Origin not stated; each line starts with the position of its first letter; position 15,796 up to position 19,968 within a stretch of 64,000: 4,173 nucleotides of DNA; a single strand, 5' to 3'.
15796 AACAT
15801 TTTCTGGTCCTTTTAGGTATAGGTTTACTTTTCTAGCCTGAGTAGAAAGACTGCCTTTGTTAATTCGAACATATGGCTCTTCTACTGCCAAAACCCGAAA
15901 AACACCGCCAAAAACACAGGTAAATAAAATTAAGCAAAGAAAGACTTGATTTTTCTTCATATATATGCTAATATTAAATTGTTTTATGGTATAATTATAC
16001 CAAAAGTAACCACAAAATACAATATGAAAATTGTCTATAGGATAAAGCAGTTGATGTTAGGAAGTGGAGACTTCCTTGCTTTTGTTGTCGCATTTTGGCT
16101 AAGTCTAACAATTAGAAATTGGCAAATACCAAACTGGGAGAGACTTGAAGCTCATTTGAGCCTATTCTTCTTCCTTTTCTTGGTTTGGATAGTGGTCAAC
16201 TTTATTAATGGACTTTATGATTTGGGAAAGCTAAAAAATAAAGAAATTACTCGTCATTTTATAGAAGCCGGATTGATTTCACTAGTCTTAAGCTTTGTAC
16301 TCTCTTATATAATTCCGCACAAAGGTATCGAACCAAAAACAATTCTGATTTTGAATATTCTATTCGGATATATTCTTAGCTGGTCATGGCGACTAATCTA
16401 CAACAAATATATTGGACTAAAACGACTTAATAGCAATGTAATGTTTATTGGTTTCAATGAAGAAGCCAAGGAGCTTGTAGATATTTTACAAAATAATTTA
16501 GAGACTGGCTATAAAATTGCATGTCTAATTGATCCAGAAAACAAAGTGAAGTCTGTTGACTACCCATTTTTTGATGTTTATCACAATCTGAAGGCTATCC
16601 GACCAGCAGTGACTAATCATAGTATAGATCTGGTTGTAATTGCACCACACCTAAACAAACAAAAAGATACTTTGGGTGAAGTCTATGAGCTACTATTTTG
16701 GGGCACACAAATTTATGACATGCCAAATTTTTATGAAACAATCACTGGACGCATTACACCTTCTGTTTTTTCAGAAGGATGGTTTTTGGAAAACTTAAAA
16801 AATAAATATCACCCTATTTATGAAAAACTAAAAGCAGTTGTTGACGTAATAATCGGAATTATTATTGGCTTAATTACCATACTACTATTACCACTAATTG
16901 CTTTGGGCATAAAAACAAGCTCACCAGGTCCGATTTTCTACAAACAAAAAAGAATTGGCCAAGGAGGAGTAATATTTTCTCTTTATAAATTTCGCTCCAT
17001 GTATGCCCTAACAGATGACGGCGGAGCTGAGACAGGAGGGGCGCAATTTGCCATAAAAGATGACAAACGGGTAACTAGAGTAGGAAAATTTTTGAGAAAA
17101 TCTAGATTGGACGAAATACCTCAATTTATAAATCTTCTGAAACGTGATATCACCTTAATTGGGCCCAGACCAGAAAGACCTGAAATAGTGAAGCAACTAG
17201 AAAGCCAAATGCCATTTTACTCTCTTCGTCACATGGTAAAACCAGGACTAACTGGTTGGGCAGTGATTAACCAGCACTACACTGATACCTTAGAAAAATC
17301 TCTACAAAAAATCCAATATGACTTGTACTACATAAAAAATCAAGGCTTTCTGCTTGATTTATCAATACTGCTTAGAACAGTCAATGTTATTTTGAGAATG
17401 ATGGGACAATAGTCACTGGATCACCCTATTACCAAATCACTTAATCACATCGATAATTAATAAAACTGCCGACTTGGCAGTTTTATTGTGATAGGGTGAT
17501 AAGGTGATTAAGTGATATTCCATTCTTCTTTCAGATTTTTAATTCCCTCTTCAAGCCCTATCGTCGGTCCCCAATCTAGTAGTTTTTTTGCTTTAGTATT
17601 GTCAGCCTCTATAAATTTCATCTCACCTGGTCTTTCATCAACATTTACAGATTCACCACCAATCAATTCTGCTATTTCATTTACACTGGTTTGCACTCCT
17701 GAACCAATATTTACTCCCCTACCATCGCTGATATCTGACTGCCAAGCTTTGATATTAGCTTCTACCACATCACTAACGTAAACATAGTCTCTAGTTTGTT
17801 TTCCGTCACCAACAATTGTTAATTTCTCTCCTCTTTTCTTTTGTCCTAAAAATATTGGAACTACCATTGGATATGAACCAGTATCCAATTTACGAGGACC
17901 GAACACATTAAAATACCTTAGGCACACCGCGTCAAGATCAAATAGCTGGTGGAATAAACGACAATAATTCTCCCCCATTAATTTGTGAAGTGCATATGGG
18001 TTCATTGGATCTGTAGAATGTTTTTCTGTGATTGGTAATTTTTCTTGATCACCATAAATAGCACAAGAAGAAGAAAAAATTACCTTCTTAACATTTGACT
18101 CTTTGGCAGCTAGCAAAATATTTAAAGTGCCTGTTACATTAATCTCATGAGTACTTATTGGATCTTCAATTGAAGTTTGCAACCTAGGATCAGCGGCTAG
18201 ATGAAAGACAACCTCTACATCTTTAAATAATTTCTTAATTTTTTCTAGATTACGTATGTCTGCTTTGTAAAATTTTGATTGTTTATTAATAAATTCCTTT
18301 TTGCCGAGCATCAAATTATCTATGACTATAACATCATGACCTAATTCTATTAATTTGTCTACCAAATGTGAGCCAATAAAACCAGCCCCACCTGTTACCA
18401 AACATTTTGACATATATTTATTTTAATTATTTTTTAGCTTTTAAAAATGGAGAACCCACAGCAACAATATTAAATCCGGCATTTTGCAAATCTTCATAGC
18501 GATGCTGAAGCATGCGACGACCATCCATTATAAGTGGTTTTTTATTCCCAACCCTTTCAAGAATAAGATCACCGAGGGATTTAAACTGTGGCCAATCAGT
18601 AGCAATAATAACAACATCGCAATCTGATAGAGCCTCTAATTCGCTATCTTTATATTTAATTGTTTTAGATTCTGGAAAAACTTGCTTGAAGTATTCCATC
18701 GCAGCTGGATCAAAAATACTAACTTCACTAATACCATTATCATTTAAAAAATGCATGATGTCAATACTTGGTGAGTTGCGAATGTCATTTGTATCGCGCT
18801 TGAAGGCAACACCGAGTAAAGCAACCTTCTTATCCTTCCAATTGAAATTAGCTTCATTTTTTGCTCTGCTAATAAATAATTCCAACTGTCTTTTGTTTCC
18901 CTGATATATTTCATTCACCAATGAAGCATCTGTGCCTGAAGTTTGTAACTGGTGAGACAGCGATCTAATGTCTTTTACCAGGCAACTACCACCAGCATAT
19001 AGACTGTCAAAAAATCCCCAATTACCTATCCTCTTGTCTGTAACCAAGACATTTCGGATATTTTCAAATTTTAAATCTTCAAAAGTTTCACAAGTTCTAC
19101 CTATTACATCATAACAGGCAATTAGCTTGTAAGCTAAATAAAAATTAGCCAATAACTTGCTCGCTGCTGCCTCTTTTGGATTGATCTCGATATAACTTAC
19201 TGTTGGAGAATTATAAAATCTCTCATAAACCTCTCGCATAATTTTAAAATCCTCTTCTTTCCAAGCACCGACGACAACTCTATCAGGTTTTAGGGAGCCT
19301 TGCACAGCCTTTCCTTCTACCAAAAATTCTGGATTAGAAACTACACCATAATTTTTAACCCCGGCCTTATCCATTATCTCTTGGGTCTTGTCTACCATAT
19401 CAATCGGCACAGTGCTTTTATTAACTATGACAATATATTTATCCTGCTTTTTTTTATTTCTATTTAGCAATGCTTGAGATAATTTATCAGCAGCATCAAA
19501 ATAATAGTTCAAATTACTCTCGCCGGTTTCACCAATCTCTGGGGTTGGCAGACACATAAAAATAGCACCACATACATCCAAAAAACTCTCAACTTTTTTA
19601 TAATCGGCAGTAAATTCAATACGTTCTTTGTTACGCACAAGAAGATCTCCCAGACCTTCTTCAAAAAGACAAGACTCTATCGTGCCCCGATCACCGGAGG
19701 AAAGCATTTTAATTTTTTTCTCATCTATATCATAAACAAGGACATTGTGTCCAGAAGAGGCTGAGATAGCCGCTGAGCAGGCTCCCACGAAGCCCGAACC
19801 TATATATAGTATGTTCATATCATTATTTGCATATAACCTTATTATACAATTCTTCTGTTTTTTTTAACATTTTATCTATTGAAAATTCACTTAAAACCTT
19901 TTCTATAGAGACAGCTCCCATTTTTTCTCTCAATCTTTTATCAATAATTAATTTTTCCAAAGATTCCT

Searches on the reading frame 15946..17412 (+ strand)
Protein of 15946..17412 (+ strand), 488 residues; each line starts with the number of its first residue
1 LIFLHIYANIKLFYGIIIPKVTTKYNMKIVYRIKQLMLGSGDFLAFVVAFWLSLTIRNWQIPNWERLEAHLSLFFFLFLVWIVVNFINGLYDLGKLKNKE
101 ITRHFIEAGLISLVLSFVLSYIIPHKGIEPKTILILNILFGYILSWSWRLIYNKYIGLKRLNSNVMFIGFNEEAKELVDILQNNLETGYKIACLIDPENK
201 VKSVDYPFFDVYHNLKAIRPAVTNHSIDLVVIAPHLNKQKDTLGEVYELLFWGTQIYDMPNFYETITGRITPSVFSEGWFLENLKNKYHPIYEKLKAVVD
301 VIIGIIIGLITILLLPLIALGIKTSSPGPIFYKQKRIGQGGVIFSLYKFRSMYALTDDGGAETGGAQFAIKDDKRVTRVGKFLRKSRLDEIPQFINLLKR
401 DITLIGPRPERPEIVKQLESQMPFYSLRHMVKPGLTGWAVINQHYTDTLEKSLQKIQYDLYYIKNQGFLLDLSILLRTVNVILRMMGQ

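Call 90: search_protein_families(library=pfam, proteins=[window:15946-17412:+], max_evalue=0.001)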
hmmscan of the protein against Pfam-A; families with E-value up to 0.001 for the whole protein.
window:15946-17412:+ (488 aa): 3 families
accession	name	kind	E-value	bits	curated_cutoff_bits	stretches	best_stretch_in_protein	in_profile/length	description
PF02397.22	Bac_transf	-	8.2e-58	195.3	27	1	296-483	1-178/179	Bacterial sugar transferase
PF25748.1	Herpes_ORF30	-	0.00017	21.7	27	1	415-461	98-141/210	Ictalurid herpesvirus ORF30 protein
PF13727.12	CoA_binding_3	-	0.00046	20.7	25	1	88-237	3-152/175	CoA-binding domain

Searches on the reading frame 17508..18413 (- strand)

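Call 90: search_protein_families(library=pfam, proteins=[window:17508-18413:-], max_evalue=0.001)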
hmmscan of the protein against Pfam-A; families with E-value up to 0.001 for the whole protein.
window:17508-18413:- (301 aa): 9 families
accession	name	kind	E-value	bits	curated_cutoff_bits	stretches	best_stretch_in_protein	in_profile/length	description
PF01370.27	Epimerase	-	2.1e-65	221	20.9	1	5-237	2-240/240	NAD dependent epimerase/dehydratase family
PF16363.11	GDP_Man_Dehyd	-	9e-60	203.3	27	1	5-293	1-331/332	GDP-mannose 4,6 dehydratase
PF01073.25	3Beta_HSD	-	1e-28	100.6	22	1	5-225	1-230/280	3-beta hydroxysteroid dehydrogenase/isomerase family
PF02719.21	Polysacc_synt_2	-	4.2e-18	66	20.2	1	5-225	2-218/293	Polysaccharide biosynthesis protein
PF04321.23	RmlD_sub_bind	-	7.8e-15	55.1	27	1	3-220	2-193/287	RmlD substrate binding domain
PF07993.18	NAD_binding_4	-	2.7e-14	53.4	20.1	1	57-172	80-209/258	Male sterility protein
PF13460.12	NAD_binding_10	-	2.1e-10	41.2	27.2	1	8-151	1-131/184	NAD(P)H-binding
PF05368.20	NmrA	-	6.9e-08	32.9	27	1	2-117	3-108/298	NmrA-like family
PF00106.31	adh_short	-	0.00036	20.5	26.6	1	5-67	4-72/195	short chain dehydrogenase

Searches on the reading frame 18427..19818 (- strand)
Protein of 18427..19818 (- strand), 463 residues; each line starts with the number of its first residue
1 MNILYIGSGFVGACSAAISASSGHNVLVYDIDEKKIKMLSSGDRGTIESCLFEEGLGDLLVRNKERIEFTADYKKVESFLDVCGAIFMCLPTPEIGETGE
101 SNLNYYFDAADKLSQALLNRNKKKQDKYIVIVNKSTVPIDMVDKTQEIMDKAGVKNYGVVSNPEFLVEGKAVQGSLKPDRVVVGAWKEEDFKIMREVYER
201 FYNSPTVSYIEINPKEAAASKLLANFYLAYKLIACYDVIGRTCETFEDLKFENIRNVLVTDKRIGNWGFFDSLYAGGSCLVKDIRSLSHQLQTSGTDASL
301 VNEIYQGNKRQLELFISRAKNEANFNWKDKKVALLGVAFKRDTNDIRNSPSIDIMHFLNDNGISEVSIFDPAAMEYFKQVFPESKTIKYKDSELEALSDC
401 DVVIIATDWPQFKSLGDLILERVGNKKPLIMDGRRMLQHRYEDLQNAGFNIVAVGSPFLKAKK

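Call 90: search_protein_families(library=pfam, proteins=[window:18427-19818:-], max_evalue=0.001)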
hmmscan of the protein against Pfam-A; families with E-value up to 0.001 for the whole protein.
window:18427-19818:- (463 aa): 4 families
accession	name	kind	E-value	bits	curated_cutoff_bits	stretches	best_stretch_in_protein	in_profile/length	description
PF03721.20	UDPG_MGDP_dh_N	-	5.3e-38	130.9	27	1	1-196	1-186/187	UDP-glucose/GDP-mannose dehydrogenase family, NAD binding domain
PF03720.21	UDPG_MGDP_dh_C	-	1.6e-25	89.9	30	1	333-438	1-102/103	UDP-glucose/GDP-mannose dehydrogenase family, UDP binding domain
PF00984.24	UDPG_MGDP_dh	-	1.3e-11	44.9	25.4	1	216-309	2-93/94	UDP-glucose/GDP-mannose dehydrogenase family, central domain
PF02737.24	3HCDH_N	-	0.00035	21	22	0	5-77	4-77/180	3-hydroxyacyl-CoA dehydrogenase, NAD binding domain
